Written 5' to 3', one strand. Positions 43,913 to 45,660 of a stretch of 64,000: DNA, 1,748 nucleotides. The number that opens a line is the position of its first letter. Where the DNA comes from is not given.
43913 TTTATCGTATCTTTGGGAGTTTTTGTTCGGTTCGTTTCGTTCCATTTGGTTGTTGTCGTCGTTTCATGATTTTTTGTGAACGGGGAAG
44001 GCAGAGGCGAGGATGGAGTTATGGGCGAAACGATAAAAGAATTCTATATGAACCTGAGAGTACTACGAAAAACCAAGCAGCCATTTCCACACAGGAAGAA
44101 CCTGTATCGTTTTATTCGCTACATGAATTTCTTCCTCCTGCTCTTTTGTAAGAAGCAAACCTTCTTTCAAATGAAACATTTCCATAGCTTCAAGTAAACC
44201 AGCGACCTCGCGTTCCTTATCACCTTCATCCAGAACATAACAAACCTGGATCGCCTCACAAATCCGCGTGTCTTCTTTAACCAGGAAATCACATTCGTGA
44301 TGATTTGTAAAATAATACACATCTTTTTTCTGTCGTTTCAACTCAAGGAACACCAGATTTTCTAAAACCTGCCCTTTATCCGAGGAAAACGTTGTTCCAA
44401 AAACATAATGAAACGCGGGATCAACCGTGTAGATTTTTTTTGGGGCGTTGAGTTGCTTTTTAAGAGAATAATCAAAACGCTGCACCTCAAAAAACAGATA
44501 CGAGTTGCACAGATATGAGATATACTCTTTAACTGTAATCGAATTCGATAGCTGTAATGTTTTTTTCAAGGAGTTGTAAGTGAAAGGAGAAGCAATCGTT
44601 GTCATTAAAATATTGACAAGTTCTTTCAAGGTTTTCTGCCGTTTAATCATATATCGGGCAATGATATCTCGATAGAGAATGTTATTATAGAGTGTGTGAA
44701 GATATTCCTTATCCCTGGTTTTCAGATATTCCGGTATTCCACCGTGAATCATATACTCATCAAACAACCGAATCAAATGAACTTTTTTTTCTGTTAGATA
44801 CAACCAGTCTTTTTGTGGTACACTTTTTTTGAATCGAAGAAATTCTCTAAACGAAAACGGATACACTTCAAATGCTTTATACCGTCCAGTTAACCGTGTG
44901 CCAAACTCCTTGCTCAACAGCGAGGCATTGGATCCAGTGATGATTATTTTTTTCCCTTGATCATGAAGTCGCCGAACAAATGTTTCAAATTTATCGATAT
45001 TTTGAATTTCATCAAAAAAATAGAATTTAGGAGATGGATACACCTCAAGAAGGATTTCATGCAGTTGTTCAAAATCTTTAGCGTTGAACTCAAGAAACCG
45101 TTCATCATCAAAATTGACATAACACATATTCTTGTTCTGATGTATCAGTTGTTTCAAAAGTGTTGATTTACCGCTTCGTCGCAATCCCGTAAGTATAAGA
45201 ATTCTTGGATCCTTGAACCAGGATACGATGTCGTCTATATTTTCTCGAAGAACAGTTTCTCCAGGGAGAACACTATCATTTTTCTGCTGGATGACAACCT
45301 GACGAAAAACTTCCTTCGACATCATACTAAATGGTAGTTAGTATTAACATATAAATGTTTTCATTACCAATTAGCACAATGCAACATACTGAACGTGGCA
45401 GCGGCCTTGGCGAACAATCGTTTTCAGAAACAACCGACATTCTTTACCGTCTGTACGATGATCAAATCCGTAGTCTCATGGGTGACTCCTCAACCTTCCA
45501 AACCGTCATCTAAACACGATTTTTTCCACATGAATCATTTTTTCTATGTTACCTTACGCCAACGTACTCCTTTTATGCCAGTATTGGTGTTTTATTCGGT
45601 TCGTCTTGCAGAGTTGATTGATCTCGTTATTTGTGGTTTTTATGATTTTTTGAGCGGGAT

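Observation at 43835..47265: Three copies of an ~60-80 bp direct repeat bracket two divergent COG1373 AAA ATPase paralogues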

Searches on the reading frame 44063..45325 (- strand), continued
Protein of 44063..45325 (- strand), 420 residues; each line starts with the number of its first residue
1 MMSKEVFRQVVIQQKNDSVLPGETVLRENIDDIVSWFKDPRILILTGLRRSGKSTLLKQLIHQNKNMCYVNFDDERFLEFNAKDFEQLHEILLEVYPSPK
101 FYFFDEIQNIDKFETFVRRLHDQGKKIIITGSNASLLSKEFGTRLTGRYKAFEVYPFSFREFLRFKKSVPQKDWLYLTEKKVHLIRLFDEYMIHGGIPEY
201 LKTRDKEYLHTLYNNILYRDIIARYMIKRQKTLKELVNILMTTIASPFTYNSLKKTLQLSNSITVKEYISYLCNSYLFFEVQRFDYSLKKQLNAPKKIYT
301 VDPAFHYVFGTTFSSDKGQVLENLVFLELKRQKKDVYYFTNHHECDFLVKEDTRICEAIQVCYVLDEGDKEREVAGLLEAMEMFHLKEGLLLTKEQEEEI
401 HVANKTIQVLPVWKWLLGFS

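Call 85: find_encoding_contigs(protein=P0246, flank=6000, max_places=4)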
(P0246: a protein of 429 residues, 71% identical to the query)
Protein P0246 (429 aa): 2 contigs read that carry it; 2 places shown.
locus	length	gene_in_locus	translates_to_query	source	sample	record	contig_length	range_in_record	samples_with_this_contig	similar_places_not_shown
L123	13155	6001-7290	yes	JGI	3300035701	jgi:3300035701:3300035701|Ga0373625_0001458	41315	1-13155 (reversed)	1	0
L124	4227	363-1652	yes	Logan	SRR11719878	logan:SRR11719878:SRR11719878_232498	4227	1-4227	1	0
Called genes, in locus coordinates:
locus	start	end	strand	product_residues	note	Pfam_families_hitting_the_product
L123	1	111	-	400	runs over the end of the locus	PF13229:Beta_helix, PF17957:Big_7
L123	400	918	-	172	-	PF12840:HTH_20 (faint), PF13412:HTH_24 (weak), PF01047:MarR (faint), PF01978:TrmB (faint), PF24266:HTH_HVO_0163_N (faint), PF12802:MarR_2 (faint), PF13412:HTH_24 (weak), PF01022:HTH_5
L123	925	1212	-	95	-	-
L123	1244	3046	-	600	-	PF00801:PKD (weak), PF18911:PKD_4 (weak), PF13715:CarbopepD_reg_2 (faint), PF13620:CarboxypepD_reg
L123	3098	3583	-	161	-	-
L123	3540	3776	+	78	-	-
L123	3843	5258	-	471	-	PF00801:PKD, PF18911:PKD_4, PF22352:K319L-like_PKD (weak), PF18911:PKD_4, PF00801:PKD, PF22352:K319L-like_PKD (weak)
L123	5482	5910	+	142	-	-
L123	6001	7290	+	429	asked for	PF13173:AAA_14, PF13635:DUF4143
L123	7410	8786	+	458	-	PF08495:FIST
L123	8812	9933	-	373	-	PF01494:FAD_binding_3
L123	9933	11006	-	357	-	PF01494:FAD_binding_3 (weak)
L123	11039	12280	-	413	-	PF01266:DAO (faint), PF01593:Amino_oxidase, PF13450:NAD_binding_8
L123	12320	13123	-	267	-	PF01488:Shikimate_DH, PF01118:Semialdhyde_dh (weak)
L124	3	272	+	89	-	?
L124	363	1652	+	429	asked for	PF13173:AAA_14, PF13635:DUF4143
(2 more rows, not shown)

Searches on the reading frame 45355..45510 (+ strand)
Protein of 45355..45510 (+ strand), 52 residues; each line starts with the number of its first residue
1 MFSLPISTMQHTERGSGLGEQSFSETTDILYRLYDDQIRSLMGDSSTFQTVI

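Call 94: search_protein_representatives(protein=window:45355-45510:+)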
Query: 52 residues. Proteins with E-value up to 0.001 (for the whole library): 4; up to 1e-10: 1; up to 1e-30: 0. The best 4 are listed.
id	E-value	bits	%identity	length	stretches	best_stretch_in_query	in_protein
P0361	2.2e-26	104.8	100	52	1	1-52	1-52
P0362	1.2e-04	37.7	-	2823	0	-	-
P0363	3.9e-04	36.1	29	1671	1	12-46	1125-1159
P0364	6.7e-04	35.4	33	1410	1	6-32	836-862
